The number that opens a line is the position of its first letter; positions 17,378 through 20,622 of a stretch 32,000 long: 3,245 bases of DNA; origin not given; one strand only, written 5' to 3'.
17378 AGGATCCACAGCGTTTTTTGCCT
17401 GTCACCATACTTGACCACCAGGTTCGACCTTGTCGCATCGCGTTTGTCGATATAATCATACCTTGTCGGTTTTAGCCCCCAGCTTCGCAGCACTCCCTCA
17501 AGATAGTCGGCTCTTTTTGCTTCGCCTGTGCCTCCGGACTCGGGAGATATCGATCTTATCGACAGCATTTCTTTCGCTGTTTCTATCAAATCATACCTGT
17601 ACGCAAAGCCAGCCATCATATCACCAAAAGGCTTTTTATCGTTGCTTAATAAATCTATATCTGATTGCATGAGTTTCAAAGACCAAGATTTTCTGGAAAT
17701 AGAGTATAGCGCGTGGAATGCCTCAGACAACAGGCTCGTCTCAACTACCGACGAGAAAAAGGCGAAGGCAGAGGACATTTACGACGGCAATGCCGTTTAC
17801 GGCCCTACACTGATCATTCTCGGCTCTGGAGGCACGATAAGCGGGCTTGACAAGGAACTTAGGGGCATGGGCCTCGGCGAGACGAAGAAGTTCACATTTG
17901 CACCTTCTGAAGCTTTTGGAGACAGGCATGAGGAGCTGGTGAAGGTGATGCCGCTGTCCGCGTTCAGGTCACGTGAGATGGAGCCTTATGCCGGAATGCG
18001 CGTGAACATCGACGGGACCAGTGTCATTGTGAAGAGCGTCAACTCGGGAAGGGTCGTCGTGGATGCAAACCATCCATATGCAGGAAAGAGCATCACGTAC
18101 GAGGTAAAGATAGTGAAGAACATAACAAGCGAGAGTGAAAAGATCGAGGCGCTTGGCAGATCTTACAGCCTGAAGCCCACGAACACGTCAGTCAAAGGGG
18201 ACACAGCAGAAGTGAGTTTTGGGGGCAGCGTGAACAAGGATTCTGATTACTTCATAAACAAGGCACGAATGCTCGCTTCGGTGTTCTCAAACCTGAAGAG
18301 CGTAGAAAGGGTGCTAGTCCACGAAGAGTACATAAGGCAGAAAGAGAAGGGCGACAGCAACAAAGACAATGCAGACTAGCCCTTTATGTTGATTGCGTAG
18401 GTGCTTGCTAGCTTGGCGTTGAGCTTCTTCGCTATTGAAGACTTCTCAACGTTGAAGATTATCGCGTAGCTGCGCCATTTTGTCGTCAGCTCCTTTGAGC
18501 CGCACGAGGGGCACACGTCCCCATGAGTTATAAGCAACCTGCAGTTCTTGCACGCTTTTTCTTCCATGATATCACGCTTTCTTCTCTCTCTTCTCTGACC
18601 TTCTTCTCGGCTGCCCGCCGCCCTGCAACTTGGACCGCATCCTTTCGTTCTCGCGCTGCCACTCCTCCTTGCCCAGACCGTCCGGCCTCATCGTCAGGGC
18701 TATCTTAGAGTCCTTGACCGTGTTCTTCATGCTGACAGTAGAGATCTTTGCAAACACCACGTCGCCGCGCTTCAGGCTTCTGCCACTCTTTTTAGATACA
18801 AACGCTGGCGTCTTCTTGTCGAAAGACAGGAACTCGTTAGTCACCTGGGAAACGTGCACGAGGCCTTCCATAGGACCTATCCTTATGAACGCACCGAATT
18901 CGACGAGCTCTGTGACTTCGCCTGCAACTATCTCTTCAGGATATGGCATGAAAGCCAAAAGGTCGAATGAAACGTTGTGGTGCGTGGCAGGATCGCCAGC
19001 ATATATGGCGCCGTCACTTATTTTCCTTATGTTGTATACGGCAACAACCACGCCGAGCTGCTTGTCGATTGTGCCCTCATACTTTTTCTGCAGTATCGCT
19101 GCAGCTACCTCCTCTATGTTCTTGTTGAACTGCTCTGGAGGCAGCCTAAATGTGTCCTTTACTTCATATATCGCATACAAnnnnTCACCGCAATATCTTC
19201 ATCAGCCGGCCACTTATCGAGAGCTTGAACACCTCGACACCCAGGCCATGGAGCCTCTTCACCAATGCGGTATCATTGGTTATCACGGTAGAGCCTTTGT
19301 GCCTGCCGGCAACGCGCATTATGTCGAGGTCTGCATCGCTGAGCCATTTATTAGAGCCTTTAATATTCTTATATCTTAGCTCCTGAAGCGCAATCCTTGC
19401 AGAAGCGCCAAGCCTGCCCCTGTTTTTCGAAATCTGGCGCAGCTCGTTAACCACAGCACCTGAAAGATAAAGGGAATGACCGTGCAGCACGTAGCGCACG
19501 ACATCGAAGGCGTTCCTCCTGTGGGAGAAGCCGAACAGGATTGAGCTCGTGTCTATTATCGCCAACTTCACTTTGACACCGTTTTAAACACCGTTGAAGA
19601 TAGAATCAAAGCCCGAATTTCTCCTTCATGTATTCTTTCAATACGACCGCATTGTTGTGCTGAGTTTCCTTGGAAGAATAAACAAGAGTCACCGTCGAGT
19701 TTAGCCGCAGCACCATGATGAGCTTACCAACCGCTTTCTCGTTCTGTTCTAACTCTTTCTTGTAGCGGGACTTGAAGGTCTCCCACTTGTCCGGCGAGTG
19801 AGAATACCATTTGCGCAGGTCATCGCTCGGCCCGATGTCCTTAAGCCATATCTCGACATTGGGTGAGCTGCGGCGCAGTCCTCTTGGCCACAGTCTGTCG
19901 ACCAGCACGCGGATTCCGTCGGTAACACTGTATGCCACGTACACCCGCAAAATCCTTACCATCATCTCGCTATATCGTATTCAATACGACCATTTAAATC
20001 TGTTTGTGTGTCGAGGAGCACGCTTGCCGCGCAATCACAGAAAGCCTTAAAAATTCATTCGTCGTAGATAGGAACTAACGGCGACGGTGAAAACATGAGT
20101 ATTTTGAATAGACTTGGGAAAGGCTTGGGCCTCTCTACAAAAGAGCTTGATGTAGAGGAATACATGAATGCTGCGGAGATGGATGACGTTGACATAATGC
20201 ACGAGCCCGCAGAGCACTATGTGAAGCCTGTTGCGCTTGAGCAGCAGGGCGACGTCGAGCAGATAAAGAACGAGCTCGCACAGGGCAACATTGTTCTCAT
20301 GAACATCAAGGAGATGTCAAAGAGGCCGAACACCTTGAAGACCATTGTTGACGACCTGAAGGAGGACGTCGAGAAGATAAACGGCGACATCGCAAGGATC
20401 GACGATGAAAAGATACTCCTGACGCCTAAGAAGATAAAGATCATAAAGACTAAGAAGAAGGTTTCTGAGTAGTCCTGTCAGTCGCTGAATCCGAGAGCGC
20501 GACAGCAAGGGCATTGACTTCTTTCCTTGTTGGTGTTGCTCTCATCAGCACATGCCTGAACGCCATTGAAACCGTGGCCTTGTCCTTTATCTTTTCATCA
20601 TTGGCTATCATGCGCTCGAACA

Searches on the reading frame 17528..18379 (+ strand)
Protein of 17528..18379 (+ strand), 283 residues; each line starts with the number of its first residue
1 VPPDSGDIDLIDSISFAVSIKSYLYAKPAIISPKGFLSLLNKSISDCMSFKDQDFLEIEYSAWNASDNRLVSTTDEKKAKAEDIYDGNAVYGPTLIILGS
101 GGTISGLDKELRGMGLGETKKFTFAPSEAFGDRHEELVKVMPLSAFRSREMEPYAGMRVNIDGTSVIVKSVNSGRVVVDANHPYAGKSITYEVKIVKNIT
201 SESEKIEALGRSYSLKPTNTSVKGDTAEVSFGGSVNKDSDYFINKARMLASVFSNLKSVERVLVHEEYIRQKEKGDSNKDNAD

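Call 6: search_protein_families(library=pfam, max_evalue=0.01, proteins=[window:17528-18379:+])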
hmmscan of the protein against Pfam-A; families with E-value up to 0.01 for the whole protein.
window:17528-18379:+ (283 aa): 2 families
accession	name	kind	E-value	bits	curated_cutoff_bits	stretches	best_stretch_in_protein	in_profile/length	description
PF22199.2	FKBP26_IF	-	1.7e-14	53.9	27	1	139-184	1-46/46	FKBP26, IF domain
PF00254.34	FKBP_C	-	3e-07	31.1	21.1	1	90-135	31-76/94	FKBP-type peptidyl-prolyl cis-trans isomerase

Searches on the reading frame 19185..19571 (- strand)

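Call 6: search_protein_families(library=pfam, max_evalue=0.01, proteins=[window:19185-19571:-])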
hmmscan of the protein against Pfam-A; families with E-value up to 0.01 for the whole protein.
window:19185-19571:- (128 aa): 2 families
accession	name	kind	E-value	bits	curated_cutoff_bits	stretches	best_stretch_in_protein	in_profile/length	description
PF18477.7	PIN_9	-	2.7e-08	34.5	26.3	1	5-117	2-113/116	PIN like domain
PF01850.27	PIN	-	0.00091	20.3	23.6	0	5-68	2-65/120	PIN domain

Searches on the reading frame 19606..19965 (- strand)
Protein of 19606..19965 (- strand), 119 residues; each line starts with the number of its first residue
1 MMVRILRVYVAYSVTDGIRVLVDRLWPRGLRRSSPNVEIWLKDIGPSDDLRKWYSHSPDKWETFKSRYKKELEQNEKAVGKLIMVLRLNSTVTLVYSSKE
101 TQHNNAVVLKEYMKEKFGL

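Call 31: search_protein_families(library=pfam, max_evalue=0.001, proteins=[window:19606-19965:-])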
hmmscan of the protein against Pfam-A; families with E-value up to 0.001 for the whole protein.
window:19606-19965:- (119 aa): 3 families
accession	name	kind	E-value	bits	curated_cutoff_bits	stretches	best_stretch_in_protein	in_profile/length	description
PF22752.1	DUF488-N3i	-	2.7e-35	122.2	27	1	2-116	1-114/131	Inactive DUF488-N3 subclade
PF04343.18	DUF488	-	5e-28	98.6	22.2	1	7-113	4-121/121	Domain of unknown function DUF488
PF22751.1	DUF488-N3a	-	1.8e-23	83.5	27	1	4-116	2-117/118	Active DUF488-N3 subclade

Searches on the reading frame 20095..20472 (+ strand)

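Call 31: search_protein_families(library=pfam, max_evalue=0.001, proteins=[window:20095-20472:+])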
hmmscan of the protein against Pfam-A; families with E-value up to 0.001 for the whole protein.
window:20095-20472:+ (125 aa): 1 family
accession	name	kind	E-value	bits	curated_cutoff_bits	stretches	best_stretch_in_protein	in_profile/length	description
PF04472.17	SepF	-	2.3e-15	57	27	1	44-116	2-72/72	Cell division protein SepF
